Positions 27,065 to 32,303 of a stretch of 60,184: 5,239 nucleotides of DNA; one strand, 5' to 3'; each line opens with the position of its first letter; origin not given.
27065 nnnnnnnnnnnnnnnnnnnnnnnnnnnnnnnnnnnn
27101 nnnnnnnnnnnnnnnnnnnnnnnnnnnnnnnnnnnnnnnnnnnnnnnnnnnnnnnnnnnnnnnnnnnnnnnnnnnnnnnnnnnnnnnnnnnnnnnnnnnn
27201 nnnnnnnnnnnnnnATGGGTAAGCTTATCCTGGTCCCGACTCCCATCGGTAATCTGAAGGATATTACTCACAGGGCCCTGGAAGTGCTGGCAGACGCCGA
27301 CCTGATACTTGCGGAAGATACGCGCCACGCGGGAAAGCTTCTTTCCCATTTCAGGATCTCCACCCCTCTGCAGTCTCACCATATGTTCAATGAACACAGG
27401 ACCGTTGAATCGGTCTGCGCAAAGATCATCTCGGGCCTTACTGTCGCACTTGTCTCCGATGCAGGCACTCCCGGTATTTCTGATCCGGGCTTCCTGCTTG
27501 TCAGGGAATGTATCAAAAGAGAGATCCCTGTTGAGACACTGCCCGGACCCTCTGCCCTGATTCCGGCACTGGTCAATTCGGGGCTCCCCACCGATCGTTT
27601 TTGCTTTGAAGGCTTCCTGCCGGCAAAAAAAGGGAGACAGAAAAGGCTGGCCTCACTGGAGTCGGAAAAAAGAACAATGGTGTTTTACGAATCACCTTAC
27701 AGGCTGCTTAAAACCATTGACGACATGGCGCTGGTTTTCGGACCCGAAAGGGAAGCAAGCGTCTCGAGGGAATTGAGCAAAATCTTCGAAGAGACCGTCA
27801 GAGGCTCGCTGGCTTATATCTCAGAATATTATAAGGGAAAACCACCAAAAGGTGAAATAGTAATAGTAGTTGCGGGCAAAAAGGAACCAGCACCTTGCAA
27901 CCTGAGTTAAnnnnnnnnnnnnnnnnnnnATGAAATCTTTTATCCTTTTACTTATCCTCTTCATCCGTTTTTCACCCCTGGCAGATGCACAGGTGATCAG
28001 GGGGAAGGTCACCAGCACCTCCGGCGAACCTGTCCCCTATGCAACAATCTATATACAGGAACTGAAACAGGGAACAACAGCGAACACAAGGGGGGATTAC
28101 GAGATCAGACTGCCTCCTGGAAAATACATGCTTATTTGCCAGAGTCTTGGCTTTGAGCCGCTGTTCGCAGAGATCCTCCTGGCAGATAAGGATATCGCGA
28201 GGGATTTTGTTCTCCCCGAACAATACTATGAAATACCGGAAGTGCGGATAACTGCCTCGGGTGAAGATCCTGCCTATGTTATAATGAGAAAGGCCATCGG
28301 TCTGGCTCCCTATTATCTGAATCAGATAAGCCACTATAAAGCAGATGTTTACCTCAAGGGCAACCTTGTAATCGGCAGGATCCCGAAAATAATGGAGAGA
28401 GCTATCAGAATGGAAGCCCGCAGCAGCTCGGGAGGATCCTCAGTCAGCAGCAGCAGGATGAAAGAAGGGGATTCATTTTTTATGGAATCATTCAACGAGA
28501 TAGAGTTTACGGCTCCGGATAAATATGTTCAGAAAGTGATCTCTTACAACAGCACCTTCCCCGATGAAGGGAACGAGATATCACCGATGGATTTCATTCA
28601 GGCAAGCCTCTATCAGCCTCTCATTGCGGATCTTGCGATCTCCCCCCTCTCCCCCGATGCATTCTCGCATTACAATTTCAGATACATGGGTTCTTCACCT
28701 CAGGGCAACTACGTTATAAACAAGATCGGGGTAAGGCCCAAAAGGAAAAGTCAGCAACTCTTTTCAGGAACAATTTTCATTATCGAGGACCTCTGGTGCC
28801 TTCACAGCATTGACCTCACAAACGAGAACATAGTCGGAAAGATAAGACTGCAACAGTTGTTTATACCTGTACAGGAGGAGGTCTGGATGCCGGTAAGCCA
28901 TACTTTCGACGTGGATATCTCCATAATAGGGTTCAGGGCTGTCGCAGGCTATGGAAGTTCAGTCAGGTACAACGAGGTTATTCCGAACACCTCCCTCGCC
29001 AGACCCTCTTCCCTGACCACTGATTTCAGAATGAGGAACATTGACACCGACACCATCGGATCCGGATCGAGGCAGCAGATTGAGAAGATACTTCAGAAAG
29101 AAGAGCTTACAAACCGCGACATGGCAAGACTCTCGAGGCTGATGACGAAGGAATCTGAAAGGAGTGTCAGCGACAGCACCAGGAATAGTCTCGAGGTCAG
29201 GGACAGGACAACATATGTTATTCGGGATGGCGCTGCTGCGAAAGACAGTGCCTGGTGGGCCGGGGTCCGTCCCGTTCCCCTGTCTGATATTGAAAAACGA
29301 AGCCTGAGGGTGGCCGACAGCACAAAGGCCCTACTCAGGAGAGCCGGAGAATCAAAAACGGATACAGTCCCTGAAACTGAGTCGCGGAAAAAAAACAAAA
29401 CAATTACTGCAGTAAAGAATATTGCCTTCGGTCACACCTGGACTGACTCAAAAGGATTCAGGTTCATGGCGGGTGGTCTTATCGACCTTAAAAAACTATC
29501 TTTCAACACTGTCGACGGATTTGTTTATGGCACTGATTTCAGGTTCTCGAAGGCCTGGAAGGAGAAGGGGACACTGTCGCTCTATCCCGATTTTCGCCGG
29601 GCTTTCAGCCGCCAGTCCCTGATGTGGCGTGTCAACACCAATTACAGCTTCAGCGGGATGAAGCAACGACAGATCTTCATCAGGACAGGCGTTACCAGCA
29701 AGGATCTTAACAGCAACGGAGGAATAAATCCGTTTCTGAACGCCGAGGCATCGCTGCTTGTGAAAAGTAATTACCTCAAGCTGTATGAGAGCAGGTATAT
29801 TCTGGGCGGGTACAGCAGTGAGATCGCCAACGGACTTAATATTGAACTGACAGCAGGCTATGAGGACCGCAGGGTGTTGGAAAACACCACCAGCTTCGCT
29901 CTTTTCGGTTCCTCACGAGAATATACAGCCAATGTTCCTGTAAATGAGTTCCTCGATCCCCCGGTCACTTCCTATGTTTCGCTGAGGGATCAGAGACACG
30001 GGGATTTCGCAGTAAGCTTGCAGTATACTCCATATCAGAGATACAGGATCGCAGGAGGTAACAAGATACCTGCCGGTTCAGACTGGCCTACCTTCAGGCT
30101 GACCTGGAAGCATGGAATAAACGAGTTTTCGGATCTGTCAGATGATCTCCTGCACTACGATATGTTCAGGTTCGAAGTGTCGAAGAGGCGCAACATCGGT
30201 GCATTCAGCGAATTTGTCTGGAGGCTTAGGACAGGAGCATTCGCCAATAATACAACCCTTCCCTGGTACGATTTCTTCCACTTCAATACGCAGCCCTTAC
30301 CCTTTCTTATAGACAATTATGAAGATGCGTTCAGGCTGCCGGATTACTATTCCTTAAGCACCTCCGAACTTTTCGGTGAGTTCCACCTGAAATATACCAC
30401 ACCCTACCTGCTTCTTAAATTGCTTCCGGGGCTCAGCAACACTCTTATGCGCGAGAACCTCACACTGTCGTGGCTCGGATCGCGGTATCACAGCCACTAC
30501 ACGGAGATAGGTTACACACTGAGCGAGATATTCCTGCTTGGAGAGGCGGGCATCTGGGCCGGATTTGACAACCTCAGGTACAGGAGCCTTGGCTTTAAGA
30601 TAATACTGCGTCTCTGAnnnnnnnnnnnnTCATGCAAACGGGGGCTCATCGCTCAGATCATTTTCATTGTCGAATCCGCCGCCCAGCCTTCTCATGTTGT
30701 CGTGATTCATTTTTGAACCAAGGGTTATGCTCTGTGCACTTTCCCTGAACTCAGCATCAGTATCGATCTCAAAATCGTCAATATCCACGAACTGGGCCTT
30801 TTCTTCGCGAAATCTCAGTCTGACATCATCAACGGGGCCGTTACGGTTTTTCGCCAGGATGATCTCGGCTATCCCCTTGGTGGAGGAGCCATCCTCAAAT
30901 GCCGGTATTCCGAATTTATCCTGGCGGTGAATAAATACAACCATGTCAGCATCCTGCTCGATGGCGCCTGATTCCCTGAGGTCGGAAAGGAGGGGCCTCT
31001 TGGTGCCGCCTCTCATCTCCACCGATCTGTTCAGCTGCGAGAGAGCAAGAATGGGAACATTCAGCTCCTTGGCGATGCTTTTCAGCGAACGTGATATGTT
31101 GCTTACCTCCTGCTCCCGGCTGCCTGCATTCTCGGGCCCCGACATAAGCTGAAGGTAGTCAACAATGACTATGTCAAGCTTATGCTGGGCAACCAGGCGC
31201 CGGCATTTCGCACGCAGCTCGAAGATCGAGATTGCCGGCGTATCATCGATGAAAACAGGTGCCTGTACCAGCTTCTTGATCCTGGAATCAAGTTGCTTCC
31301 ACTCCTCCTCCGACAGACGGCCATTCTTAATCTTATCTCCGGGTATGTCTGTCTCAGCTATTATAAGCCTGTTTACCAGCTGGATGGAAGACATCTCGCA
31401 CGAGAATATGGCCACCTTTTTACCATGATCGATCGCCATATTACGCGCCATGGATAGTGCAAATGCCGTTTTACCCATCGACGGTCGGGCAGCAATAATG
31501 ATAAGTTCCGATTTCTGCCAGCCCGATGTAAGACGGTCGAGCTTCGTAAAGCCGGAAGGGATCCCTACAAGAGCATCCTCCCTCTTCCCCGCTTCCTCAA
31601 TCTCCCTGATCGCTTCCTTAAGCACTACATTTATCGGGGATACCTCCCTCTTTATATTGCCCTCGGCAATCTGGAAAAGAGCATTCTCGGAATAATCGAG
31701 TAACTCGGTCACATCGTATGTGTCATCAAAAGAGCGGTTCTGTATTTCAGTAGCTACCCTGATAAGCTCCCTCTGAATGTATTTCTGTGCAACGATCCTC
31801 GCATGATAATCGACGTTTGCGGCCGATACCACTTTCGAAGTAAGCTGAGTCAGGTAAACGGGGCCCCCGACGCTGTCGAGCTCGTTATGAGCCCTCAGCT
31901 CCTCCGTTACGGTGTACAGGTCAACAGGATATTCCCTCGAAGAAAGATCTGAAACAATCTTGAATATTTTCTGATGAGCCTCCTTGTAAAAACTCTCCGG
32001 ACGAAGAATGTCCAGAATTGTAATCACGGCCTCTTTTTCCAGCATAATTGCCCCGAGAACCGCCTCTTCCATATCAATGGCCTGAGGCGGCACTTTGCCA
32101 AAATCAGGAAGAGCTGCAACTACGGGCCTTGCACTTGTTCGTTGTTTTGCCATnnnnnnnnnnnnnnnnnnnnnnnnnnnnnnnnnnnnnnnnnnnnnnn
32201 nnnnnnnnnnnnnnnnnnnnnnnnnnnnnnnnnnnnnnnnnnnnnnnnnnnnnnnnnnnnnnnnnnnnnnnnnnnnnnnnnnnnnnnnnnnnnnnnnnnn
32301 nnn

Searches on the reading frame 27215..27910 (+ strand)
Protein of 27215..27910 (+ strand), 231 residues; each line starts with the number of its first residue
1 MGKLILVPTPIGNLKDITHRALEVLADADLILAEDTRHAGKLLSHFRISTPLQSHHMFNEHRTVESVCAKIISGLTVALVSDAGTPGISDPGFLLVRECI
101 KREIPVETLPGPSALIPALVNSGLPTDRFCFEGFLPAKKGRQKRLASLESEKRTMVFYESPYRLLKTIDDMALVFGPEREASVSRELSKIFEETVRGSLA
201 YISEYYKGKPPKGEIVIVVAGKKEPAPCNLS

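Call 94: search_protein_families(library=pfam, max_evalue=0.00001, proteins=[window:27215-27910:+])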
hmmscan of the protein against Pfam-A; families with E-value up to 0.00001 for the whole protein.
window:27215-27910:+ (231 aa): 1 family
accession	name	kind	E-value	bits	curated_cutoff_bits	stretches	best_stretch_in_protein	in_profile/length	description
PF00590.25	TP_methylase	-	1.8e-30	106.9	27.8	1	3-200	1-209/212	Tetrapyrrole (Corrin/Porphyrin) Methylases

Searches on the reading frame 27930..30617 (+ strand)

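Call 95: search_protein_families(library=pfam, max_evalue=0.00001, proteins=[window:27930-30617:+])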
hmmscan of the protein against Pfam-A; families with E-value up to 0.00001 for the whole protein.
window:27930-30617:+ (895 aa): 3 families
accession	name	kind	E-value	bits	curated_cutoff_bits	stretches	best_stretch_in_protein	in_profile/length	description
PF18939.6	DUF5686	-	1.6e-159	532.9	39.2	1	118-864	1-669/669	Family of unknown function (DUF5686)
PF13715.12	CarbopepD_reg_2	-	2e-14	53.8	32.2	1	23-105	1-86/88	CarboxypepD_reg-like domain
PF13620.12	CarboxypepD_reg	-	3.9e-13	50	32.3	1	23-80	2-64/82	Carboxypeptidase regulatory-like domain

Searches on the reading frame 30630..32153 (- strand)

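Call 95: search_protein_families(library=pfam, max_evalue=0.00001, proteins=[window:30630-32153:-])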
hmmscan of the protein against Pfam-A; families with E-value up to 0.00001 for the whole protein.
window:30630-32153:- (507 aa): 3 families
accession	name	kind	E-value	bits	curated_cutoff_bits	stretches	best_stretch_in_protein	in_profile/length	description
PF03796.21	DnaB_C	-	5.8e-106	354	27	1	197-456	1-254/255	DnaB-like helicase C terminal domain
PF00772.26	DnaB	-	1.4e-32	112.2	23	1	22-122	2-102/103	DnaB-like helicase N terminal domain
PF13481.12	AAA_25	-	4.9e-11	43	27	1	199-374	16-190/195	AAA domain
